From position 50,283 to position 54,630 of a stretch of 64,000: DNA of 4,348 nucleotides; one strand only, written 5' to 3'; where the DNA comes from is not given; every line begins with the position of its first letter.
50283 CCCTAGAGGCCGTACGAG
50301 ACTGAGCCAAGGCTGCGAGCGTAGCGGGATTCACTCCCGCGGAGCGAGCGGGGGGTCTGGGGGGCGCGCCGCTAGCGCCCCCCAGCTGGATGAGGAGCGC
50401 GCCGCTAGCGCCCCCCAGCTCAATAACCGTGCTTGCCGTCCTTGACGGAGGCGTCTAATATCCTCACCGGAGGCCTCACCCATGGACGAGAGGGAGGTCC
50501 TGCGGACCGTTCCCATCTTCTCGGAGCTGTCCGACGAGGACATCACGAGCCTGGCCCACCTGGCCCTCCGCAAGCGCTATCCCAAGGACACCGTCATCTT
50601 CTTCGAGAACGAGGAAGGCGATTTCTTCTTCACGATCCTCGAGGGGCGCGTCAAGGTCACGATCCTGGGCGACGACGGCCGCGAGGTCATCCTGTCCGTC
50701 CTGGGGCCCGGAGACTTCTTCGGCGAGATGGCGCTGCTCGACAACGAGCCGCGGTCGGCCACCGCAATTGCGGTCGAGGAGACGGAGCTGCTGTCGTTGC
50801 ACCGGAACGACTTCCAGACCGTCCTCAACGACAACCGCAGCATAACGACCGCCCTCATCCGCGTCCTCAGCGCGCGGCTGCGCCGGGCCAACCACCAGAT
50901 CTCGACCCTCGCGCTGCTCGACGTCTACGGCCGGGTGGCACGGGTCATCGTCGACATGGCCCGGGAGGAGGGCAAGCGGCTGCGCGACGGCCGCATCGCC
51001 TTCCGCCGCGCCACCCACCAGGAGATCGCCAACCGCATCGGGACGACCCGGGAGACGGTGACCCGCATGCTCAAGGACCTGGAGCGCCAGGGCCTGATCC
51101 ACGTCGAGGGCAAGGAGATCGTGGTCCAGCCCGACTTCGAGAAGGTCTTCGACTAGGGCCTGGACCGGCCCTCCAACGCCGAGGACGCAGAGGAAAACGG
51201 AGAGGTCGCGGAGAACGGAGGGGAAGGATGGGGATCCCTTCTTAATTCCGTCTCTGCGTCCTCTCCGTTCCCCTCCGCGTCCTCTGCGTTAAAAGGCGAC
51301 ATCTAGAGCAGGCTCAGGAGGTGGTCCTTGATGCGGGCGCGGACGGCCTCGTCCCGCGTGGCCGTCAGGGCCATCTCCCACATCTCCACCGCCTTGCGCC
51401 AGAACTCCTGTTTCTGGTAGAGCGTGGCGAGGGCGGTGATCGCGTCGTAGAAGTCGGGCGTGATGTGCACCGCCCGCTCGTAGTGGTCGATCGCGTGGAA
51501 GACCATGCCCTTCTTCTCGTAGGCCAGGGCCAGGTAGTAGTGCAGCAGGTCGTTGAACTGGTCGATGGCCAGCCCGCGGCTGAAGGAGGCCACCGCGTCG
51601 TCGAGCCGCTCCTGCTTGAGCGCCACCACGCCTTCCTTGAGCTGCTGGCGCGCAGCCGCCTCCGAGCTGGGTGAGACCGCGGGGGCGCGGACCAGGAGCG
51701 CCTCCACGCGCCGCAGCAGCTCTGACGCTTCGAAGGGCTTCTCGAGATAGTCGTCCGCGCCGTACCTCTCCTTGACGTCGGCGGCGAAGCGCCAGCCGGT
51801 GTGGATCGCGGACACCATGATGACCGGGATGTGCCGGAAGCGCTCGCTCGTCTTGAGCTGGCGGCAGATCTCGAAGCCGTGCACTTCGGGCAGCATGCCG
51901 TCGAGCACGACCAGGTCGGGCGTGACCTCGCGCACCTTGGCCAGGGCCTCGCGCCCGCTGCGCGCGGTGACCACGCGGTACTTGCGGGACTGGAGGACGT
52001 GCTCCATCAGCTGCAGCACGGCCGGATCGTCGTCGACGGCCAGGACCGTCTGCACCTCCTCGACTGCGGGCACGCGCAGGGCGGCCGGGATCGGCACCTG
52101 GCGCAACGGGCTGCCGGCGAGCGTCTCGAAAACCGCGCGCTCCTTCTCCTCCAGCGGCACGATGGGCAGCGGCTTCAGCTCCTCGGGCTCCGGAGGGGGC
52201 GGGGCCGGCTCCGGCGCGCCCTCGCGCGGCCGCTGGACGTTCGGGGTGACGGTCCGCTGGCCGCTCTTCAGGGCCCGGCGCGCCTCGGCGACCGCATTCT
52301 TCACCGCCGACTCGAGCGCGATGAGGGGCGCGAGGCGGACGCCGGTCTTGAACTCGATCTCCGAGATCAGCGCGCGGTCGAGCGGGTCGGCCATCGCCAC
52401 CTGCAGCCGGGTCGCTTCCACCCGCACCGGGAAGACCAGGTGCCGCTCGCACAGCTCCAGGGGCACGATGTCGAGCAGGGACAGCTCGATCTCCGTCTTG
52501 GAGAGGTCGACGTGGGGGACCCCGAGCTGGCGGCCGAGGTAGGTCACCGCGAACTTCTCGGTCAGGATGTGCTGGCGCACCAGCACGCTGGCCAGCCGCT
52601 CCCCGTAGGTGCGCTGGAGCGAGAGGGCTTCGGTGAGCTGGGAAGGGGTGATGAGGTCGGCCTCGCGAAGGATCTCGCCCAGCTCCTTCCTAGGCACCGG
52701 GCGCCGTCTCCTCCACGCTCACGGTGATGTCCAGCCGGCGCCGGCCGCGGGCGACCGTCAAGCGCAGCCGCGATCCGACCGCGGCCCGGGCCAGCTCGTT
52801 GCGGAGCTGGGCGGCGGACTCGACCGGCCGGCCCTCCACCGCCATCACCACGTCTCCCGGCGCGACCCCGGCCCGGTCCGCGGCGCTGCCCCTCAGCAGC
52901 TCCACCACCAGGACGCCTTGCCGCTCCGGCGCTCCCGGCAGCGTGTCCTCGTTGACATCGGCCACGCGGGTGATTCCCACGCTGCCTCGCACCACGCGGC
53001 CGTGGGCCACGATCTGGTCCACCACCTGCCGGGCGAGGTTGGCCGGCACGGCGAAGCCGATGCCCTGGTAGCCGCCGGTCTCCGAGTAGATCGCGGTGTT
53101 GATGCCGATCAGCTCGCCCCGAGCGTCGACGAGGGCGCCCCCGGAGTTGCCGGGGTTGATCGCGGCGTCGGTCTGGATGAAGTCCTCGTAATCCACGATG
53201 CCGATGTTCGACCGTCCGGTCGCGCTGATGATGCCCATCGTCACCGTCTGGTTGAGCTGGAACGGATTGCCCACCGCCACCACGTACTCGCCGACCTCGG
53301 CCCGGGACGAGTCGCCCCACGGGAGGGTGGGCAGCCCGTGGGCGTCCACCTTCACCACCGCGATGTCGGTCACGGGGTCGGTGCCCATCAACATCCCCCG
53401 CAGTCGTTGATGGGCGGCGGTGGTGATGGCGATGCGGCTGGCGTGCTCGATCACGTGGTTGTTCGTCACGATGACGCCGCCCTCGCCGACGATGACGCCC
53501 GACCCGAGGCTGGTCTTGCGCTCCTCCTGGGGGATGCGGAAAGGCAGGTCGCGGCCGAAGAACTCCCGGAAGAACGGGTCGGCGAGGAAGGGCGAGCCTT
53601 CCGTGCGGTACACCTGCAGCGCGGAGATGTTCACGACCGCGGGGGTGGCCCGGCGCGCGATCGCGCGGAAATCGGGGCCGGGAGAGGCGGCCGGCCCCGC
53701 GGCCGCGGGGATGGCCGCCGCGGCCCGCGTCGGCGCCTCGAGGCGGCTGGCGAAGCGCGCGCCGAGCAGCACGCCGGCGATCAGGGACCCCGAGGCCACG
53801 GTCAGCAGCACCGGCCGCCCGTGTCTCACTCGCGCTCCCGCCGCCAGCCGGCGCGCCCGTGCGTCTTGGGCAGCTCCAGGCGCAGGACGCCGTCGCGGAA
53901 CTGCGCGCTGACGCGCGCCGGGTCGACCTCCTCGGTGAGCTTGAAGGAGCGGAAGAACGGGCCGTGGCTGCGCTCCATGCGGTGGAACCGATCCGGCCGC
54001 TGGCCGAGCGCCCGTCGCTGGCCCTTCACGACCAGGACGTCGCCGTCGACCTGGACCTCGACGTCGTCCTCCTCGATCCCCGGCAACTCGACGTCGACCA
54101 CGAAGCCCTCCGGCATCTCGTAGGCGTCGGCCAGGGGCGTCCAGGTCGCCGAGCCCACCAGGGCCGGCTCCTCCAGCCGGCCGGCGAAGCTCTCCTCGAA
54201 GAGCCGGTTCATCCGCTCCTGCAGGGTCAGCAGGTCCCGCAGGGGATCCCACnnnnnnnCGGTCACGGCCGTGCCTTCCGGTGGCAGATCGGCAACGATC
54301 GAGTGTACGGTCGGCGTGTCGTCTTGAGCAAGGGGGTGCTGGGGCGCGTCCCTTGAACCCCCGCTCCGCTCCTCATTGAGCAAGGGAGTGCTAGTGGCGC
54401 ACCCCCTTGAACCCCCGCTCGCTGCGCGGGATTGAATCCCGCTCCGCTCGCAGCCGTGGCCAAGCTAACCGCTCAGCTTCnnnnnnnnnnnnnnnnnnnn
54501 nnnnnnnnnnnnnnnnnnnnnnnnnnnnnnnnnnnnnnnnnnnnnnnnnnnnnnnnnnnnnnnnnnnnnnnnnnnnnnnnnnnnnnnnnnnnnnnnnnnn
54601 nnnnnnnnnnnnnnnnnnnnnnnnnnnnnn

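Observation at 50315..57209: Undescribed REP-like repeat family: T-arm-like hairpin flanked by 7-bp GCGAGCG direct repeats, three intergenic copies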

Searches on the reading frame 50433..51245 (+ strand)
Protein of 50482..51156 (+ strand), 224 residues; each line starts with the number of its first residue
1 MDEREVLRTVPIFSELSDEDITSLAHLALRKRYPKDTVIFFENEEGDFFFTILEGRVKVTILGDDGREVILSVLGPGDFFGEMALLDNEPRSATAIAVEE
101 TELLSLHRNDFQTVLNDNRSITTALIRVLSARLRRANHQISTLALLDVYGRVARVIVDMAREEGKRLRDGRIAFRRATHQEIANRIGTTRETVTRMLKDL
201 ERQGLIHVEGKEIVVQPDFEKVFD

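Call 15: search_protein_families(library=pfam, proteins=[window:50482-51156:+, window:50433-51245:+], max_evalue=0.001)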
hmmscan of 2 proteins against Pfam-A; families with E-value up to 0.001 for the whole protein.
window:50482-51156:+ (224 aa): 12 families
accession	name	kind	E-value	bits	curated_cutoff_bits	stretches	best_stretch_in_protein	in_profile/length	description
PF00027.35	cNMP_binding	-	1.9e-29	101.9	27.5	1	31-118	2-89/89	Cyclic nucleotide-binding domain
PF13545.12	HTH_Crp_2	-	6.1e-17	61.8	27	1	150-215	1-61/70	Crp-like helix-turn-helix domain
PF00325.26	Crp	-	1.2e-12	47.7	21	1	178-206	4-32/32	Bacterial regulatory proteins, crp family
PF01047.28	MarR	-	1.6e-06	28.3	24.6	1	177-208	18-49/59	MarR family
PF13412.12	HTH_24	-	3.4e-06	27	21.9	1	176-206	17-47/48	Winged helix-turn-helix DNA-binding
PF25562.1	CNBH_CNNM2_C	-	2.8e-05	24.2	27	1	14-95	42-118/172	Metal transporter CNNM2-like, C-terminal CNBH domain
PF12802.13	MarR_2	-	3.6e-05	24.3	27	1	178-209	22-53/61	MarR family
PF25213.1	HVO_A0261_N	-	0.00011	22.5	35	1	175-211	23-59/86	HVO_A0261 N-terminal domain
PF01325.25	Fe_dep_repress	-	0.00013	22.6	26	1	178-211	24-57/60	Iron dependent repressor, N-terminal DNA binding domain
PF09339.16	HTH_IclR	-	0.00024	21.3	22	1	177-207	19-49/52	IclR helix-turn-helix domain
PF01978.25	TrmB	-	0.00032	20.9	25.6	0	176-211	22-57/68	Sugar-specific transcriptional regulator TrmB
PF12840.13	HTH_20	-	0.00082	19.7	27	0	178-209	20-51/51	Helix-turn-helix domain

window:50433-51245:+ (270 aa): 0 families

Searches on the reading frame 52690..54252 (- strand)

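Call 15: search_protein_families(library=pfam, proteins=[window:52690-54252:-], max_evalue=0.001)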
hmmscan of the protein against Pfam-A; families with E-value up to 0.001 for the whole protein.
window:52690-54252:- (520 aa): 5 families
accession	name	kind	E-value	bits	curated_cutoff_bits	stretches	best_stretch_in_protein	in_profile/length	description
PF13365.12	Trypsin_2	-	1.5e-32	113.8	27.6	1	250-384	1-144/144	Trypsin-like peptidase domain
PF00089.32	Trypsin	-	6.9e-18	65.7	20.6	1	248-405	25-214/220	Trypsin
PF13180.12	PDZ_2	-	2.2e-11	44.3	27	1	443-513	10-80/80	PDZ domain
PF17820.7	PDZ_6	-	7.5e-10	38.8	27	1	452-502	5-54/54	PDZ domain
PF00595.29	PDZ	-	5.5e-09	36.7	23.2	1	421-500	8-80/81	PDZ domain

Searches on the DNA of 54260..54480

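Call 24: search_rna_families(source=window, start=54260, end=54480, threshold=evalue, max_evalue=10)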
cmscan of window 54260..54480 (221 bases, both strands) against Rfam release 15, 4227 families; matches with E-value up to 10: 4.
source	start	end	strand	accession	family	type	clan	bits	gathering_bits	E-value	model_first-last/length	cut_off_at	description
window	54339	54361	-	RF01792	eiav_FSE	Cis-reg; frameshift_element;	-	15.4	40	0.19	1-21/35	no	ribosomal frameshift site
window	54331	54371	+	RF03493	mir-1281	Gene; miRNA;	-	14.2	70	8.8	1-54/54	no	mir-1281 microRNA precursor family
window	54347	54423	-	RF02937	Clostridiales-2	Gene; sRNA;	-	13.3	58.6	1.3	1-82/82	no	Clostridiales-2 RNA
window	54327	54438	+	RF02809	RsmW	Gene; sRNA;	CL00106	11.5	52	8.5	1-124/124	no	RsmW RNA family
